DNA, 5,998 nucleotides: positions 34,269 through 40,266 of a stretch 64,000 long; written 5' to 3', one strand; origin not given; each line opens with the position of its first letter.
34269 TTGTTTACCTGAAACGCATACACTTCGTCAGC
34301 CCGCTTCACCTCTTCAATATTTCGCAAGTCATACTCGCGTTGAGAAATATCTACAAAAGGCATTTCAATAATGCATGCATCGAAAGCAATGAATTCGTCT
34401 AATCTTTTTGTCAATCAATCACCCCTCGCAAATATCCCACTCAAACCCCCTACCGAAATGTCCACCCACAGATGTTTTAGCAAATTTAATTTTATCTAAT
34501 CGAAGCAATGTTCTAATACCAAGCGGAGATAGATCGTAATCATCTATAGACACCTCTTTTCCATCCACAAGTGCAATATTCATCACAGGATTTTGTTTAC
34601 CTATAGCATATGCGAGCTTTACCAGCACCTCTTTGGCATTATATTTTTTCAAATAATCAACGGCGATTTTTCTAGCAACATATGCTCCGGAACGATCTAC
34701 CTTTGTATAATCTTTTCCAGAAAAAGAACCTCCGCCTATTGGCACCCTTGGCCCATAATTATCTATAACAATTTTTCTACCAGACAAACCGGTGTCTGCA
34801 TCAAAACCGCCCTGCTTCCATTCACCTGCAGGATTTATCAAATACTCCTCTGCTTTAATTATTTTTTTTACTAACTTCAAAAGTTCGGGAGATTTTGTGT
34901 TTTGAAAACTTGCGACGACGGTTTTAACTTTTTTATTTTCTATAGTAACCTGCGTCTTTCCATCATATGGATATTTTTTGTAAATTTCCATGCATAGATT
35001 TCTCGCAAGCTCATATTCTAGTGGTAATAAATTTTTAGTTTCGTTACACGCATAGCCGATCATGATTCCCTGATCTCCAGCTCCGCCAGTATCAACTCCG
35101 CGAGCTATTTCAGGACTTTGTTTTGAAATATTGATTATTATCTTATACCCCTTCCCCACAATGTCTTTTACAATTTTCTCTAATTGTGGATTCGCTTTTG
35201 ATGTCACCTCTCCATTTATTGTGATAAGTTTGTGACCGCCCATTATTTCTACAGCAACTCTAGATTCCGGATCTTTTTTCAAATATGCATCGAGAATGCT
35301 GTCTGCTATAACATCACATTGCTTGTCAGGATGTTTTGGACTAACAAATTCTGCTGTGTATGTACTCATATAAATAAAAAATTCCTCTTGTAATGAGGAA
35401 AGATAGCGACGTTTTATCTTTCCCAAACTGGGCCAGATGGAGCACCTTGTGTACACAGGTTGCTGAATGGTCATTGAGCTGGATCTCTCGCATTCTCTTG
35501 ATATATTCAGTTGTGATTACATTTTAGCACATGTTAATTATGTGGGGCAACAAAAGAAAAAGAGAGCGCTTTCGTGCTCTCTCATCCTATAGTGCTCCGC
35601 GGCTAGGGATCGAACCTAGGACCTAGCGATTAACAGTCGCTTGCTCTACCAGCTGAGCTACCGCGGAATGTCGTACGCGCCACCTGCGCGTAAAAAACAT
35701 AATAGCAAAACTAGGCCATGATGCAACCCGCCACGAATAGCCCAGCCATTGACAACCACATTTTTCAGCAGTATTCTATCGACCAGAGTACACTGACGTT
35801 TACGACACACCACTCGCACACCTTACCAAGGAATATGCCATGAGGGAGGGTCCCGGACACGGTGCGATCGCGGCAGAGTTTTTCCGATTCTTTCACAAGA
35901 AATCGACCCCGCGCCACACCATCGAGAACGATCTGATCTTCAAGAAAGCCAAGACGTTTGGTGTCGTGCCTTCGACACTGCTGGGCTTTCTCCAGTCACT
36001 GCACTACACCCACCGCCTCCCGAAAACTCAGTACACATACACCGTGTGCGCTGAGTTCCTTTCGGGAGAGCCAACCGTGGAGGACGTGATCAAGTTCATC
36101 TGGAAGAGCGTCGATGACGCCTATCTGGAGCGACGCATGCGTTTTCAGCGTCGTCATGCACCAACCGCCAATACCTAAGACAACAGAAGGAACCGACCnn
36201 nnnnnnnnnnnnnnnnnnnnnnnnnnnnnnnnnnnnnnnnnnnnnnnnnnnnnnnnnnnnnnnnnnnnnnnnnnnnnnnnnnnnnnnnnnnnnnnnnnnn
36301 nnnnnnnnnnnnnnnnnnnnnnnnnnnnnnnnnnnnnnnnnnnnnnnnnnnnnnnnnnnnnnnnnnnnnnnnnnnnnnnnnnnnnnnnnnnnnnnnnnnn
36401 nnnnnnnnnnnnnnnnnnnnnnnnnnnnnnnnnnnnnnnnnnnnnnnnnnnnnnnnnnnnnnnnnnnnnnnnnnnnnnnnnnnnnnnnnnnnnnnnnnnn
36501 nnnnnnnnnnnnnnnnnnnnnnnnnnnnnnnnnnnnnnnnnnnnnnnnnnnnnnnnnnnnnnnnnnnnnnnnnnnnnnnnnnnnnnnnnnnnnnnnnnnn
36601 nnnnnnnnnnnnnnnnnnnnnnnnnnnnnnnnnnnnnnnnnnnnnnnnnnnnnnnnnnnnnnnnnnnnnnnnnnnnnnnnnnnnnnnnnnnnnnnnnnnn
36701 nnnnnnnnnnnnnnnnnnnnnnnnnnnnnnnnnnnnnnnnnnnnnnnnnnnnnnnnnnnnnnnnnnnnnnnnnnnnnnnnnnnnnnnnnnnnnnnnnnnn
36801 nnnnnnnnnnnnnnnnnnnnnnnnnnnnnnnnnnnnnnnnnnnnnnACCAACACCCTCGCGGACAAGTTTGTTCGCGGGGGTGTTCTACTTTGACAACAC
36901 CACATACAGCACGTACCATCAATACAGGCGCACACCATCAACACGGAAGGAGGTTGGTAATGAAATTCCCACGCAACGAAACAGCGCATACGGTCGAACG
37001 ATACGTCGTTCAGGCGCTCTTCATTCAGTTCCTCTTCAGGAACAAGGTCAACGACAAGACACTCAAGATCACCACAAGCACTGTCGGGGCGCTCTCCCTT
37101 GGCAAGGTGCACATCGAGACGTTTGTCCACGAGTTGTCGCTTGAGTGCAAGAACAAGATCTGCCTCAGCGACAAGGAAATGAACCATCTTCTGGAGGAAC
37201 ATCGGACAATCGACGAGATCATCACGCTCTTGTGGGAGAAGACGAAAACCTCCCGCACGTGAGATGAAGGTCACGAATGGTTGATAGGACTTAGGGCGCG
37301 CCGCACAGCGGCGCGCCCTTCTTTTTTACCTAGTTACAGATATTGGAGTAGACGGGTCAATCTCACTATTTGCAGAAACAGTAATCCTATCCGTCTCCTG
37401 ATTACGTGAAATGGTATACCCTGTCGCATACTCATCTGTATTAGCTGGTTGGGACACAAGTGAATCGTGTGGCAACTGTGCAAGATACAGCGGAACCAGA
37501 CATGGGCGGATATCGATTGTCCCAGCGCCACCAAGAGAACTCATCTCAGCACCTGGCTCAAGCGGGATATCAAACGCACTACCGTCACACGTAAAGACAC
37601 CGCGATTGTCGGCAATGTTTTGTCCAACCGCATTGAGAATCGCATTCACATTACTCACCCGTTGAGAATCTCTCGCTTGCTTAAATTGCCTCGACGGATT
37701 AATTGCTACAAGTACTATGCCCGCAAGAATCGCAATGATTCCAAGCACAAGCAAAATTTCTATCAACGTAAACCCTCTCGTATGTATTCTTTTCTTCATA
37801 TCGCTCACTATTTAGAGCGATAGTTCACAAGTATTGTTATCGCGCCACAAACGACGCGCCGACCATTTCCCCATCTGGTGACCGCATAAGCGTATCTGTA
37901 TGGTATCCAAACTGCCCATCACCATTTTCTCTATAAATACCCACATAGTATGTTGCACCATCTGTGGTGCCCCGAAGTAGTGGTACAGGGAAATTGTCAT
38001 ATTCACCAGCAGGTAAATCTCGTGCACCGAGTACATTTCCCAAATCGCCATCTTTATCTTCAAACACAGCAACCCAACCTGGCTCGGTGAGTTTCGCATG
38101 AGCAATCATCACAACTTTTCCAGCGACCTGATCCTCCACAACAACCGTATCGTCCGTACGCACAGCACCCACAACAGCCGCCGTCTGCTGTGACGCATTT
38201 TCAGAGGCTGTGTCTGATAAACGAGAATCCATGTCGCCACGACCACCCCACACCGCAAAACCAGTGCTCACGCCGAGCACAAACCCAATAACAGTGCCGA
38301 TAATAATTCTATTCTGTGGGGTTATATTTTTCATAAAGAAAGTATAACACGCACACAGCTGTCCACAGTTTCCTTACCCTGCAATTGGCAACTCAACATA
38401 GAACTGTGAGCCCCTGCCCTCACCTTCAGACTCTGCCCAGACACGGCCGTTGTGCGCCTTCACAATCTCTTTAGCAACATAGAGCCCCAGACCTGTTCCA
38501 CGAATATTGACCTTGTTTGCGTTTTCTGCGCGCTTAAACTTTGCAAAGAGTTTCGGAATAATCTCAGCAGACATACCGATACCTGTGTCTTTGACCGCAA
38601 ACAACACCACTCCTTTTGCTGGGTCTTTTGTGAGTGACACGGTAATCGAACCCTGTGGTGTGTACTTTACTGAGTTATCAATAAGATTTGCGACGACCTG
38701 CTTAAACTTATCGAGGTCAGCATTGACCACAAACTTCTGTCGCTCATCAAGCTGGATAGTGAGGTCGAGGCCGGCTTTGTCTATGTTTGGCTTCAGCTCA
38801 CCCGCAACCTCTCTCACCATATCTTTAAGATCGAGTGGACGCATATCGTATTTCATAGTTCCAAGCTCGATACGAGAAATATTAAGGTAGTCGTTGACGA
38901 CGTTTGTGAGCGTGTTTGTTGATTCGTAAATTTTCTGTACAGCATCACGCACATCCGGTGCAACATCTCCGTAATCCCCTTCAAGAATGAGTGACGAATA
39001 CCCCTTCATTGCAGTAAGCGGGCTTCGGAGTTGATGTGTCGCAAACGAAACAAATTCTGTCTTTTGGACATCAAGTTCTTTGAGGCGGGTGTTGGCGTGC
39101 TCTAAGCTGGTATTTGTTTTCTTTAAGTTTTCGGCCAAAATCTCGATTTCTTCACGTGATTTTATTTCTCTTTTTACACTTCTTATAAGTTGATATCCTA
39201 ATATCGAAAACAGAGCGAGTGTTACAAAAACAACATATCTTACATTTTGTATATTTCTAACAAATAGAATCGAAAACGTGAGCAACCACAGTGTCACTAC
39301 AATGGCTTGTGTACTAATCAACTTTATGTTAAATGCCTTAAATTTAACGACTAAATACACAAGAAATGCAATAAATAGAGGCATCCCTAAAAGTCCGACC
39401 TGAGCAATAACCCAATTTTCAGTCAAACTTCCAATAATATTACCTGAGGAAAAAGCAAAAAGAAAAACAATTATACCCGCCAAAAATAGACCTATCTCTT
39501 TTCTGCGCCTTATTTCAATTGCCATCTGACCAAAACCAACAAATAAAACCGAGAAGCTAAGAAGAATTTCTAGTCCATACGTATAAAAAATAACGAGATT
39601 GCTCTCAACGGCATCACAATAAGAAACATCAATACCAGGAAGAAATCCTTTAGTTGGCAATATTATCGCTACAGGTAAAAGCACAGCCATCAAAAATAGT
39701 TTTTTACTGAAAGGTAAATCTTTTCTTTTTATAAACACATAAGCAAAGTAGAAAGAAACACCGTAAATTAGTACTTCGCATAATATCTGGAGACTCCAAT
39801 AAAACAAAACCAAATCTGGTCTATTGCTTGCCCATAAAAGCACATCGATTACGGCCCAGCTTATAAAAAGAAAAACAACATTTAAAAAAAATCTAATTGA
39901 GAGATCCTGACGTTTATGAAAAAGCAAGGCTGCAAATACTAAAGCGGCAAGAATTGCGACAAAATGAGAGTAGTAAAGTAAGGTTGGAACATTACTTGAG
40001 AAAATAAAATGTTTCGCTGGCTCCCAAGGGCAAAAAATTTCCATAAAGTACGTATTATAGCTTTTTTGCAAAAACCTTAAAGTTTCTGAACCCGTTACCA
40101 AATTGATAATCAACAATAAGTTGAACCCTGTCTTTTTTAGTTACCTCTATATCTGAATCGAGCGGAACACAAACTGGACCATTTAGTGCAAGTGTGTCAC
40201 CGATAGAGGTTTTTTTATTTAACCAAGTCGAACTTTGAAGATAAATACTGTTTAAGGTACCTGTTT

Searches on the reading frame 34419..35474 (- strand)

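Call 16: search_protein_families(library=pfam, proteins=[window:34419-35474:-], max_evalue=0.001)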
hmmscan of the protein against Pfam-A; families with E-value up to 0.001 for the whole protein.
window:34419-35474:- (351 aa): 3 families
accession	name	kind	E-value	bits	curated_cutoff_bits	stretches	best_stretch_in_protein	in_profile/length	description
PF02773.21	S-AdoMet_synt_C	-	5.4e-32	111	25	1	222-347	2-137/138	S-adenosylmethionine synthetase, C-terminal domain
PF00438.25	S-AdoMet_synt_N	-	4.1e-21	75.8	33.1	1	38-110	3-76/99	S-adenosylmethionine synthetase, N-terminal domain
PF02772.21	S-AdoMet_synt_M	-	5.9e-17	62.3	29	1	131-207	3-93/120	S-adenosylmethionine synthetase, central domain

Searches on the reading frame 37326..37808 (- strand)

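Call 16: search_protein_families(library=pfam, proteins=[window:37326-37808:-], max_evalue=0.001)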
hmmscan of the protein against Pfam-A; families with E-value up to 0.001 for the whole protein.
window:37326-37808:- (160 aa): 1 family
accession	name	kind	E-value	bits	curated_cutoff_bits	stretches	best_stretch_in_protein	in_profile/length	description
PF07963.17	N_methyl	-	1.3e-06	28.2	21.2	1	10-33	4-27/27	Prokaryotic N-terminal methylation motif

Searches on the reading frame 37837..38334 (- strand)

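Call 16: search_protein_families(library=pfam, proteins=[window:37837-38334:-], max_evalue=0.001)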
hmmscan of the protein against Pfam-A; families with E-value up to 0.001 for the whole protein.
window:37837-38334:- (165 aa): 1 family
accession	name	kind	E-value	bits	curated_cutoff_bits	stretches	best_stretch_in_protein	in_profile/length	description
PF23951.1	DUF7282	-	9.7e-12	45.5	27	1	64-158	3-105/112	Domain of unknown function (DUF7282)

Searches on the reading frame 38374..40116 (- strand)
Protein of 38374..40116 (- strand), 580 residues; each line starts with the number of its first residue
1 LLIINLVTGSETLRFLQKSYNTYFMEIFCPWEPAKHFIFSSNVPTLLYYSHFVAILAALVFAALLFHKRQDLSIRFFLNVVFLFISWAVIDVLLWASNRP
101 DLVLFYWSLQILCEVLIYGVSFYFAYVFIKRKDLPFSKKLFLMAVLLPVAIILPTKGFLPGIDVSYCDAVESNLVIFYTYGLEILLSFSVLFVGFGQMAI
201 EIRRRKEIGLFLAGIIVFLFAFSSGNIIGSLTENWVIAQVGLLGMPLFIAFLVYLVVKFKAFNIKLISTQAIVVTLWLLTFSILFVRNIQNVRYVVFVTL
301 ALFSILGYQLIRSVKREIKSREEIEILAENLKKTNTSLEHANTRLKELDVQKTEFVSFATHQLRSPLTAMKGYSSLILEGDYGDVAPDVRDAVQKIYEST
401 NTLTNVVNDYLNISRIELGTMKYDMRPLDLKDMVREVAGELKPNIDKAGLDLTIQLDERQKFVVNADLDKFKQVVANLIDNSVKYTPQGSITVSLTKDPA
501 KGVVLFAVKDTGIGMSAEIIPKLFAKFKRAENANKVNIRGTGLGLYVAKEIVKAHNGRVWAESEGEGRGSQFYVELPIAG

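Call 16: search_protein_families(library=pfam, proteins=[window:38374-40116:-], max_evalue=0.001)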
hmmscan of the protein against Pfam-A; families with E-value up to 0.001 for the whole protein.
window:38374-40116:- (580 aa): 3 families
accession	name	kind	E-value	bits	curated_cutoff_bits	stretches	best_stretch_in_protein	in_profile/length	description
PF02518.31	HATPase_c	-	1.3e-28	100.1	26.4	1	467-578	2-109/111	Histidine kinase-, DNA gyrase B-, and HSP90-like ATPase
PF00512.31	HisKA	-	2e-14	53.8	26.9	1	351-418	1-65/66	His Kinase A (phospho-acceptor) domain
PF13589.12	HATPase_c_3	-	0.00018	22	25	1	471-548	3-80/137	Histidine kinase-, DNA gyrase B-, and HSP90-like ATPase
